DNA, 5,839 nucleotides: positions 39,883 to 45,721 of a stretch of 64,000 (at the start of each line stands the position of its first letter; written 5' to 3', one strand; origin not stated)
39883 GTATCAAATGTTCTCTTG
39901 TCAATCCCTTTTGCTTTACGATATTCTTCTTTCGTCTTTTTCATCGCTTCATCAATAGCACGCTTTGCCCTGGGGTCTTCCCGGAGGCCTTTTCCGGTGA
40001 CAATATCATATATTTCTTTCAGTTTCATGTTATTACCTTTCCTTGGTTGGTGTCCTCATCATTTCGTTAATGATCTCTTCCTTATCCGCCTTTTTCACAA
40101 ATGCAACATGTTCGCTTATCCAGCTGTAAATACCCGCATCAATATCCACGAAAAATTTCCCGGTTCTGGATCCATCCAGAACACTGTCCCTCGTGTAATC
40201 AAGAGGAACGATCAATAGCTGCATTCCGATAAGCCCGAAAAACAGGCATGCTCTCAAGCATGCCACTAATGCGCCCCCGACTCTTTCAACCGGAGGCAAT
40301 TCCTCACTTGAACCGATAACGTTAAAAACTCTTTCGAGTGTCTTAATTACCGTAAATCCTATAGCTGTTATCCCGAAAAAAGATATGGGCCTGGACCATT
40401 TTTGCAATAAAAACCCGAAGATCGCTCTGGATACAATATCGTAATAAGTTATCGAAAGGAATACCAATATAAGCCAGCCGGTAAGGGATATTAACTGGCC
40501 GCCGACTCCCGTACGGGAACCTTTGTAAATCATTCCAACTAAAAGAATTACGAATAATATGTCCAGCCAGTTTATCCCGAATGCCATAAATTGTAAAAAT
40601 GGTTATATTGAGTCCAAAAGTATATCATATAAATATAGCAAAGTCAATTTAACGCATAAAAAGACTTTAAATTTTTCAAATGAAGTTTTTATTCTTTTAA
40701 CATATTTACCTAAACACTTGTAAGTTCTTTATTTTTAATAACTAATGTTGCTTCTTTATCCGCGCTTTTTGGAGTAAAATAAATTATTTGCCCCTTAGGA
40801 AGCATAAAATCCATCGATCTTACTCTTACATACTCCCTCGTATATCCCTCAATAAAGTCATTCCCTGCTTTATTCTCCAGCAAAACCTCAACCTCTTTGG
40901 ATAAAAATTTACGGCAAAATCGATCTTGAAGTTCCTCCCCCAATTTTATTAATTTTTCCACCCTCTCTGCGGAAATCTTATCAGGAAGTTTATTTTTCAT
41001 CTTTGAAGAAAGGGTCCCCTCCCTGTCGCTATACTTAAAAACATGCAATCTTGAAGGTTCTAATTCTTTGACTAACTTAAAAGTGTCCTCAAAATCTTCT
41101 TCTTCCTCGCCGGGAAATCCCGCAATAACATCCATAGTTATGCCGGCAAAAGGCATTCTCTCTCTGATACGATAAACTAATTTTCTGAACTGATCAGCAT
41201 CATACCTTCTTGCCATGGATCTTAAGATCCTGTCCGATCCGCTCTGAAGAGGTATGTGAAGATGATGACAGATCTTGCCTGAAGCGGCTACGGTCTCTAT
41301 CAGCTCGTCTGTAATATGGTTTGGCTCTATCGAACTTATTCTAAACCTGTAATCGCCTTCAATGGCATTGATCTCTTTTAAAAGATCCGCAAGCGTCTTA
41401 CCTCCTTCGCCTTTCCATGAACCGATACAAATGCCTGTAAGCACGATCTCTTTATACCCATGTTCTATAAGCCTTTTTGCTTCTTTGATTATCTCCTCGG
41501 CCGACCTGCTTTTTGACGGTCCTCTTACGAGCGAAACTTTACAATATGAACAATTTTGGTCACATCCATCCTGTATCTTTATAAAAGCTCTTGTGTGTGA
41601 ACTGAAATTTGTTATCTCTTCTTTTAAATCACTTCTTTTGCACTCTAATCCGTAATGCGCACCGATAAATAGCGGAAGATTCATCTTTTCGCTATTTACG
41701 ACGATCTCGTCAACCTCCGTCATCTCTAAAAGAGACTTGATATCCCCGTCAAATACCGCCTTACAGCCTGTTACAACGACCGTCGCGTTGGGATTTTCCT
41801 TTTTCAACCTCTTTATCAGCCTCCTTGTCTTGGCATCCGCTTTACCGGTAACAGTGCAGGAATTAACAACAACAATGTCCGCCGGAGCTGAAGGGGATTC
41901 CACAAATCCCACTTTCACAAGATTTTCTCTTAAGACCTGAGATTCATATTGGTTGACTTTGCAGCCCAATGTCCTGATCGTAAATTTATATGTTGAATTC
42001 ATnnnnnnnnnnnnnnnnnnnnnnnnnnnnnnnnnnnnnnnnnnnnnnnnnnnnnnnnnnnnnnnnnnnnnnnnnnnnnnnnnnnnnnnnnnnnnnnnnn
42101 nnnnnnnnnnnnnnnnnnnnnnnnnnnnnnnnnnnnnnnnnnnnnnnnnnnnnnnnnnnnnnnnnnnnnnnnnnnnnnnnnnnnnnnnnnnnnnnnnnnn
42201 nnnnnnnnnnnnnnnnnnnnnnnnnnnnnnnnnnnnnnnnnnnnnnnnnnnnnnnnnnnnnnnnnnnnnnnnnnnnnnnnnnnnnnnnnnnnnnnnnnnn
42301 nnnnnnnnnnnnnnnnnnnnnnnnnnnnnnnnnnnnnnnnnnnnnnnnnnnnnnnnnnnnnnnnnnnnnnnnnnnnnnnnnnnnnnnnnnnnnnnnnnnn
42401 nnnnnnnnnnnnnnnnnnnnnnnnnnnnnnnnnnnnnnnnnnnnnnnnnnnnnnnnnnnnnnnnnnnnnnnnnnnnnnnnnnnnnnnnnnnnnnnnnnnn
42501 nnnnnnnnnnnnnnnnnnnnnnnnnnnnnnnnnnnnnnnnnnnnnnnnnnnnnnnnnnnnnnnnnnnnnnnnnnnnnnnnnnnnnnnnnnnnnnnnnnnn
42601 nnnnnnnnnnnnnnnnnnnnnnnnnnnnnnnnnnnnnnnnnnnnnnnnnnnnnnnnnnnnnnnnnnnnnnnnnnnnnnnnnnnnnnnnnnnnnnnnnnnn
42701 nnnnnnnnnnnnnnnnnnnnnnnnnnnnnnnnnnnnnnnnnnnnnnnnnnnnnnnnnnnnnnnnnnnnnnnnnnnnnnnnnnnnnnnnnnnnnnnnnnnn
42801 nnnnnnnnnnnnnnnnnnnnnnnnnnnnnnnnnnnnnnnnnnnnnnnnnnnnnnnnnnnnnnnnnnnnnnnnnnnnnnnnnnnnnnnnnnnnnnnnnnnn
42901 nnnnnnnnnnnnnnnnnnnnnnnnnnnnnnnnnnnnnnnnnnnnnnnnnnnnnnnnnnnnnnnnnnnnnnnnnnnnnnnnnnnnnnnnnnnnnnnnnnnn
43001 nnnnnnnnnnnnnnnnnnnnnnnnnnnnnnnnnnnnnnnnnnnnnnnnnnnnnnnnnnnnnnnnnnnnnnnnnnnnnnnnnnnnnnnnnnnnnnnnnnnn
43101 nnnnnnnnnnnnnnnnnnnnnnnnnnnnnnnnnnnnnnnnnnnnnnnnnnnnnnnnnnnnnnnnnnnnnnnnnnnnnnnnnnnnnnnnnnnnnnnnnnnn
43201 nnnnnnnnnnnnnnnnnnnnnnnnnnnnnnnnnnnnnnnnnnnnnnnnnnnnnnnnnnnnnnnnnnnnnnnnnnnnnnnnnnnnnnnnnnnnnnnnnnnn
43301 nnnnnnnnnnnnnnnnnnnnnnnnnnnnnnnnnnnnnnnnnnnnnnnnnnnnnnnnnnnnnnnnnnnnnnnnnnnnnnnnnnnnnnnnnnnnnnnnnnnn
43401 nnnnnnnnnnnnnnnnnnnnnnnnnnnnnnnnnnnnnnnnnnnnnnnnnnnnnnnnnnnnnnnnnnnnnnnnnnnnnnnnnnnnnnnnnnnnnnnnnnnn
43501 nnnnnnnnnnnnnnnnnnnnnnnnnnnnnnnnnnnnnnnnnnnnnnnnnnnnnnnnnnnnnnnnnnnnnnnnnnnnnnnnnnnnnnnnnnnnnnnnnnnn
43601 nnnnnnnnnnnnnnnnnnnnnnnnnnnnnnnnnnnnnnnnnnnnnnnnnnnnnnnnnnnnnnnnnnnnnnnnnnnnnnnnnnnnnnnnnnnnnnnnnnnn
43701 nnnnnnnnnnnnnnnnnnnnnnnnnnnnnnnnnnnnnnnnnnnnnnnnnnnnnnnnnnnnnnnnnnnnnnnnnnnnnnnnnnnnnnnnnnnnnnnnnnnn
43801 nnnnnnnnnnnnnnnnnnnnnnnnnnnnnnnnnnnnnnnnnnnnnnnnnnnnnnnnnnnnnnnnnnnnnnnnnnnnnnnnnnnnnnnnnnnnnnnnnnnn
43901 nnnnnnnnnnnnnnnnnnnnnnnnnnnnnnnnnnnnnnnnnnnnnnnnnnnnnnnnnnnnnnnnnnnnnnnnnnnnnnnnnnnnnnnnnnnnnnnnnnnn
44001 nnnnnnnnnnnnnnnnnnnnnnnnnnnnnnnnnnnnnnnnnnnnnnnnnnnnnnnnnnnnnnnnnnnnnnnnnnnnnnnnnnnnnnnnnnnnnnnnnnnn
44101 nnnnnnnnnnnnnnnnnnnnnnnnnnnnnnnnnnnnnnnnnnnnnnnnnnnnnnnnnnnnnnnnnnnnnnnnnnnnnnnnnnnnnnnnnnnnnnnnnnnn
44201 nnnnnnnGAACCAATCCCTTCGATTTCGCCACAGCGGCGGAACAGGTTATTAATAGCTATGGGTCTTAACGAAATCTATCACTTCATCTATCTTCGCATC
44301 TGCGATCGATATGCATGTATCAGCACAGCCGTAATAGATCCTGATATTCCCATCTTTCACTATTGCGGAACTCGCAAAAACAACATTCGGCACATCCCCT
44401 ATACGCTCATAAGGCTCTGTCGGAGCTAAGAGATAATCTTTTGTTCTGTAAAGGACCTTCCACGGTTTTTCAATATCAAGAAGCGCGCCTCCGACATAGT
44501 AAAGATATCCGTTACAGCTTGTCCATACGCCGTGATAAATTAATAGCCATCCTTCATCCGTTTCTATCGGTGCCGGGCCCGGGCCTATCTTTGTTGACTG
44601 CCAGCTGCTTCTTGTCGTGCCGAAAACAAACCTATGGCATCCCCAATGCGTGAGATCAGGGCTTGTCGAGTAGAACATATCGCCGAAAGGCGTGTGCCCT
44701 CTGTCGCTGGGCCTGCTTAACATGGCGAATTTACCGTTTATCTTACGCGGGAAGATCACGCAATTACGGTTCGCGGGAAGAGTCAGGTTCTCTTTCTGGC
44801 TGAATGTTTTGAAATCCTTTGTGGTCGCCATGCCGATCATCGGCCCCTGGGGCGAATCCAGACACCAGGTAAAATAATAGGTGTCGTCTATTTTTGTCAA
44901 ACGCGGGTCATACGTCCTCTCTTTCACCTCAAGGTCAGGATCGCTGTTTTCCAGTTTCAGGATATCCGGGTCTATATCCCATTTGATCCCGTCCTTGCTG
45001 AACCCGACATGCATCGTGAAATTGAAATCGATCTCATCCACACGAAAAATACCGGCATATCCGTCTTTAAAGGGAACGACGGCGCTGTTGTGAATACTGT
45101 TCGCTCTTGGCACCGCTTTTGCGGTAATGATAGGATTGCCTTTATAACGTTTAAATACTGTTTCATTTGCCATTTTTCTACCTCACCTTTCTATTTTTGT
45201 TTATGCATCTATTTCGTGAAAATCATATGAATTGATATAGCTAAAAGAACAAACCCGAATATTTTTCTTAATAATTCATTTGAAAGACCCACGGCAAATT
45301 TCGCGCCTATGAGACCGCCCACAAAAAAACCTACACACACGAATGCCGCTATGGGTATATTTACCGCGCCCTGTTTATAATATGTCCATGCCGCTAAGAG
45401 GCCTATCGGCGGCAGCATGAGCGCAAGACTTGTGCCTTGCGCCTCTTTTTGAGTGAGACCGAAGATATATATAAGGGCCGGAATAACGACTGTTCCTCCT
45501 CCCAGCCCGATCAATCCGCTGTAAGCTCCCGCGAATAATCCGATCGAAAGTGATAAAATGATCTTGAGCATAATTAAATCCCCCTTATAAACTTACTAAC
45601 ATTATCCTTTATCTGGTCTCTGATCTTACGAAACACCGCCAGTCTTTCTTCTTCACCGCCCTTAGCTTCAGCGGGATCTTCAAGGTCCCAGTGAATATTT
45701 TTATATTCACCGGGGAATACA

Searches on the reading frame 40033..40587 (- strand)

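Call 45: search_protein_families(library=pfam, proteins=[window:40033-40587:-], max_evalue=0.00001)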
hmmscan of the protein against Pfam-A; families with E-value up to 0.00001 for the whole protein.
window:40033-40587:- (184 aa): 1 family
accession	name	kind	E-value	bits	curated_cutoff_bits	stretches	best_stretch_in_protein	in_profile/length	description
PF02674.22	Colicin_V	-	7.5e-14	52.4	29.3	1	8-148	1-141/144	Colicin V production protein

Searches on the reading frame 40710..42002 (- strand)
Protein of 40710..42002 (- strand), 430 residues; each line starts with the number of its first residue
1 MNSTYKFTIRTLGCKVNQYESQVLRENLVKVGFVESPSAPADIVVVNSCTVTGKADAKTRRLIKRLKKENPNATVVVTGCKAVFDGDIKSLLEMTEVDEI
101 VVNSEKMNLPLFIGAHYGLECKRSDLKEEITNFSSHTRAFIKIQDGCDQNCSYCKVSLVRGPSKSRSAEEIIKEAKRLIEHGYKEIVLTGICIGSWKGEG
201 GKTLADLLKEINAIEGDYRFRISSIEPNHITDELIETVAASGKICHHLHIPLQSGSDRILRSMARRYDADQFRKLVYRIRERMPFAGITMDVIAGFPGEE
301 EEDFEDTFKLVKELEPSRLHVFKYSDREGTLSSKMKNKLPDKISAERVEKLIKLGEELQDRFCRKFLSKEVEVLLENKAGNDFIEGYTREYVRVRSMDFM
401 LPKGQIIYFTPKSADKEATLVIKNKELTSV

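Call 45: search_protein_families(library=pfam, proteins=[window:40710-42002:-], max_evalue=0.00001)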
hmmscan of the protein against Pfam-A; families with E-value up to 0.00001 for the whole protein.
window:40710-42002:- (430 aa): 2 families
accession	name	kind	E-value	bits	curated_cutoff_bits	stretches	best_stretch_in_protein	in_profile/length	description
PF04055.27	Radical_SAM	-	5e-27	95.5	29.5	1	141-311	1-166/166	Radical SAM superfamily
PF00919.26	UPF0004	-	5.2e-21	74.9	27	1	6-98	1-93/98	Uncharacterized protein family UPF0004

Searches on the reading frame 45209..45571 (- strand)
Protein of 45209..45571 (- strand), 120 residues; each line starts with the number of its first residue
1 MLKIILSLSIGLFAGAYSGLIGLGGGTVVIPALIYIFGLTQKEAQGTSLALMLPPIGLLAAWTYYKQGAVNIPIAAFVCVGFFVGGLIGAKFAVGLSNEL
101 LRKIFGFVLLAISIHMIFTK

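Call 46: search_protein_families(library=pfam, proteins=[window:45209-45571:-], max_evalue=0.00001)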
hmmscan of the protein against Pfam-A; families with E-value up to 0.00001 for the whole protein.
window:45209-45571:- (120 aa): 1 family
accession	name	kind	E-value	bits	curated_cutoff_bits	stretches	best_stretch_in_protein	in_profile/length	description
PF01925.25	TauE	-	3.9e-22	79.5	32.6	1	7-116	129-237/237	Sulfite exporter TauE/SafE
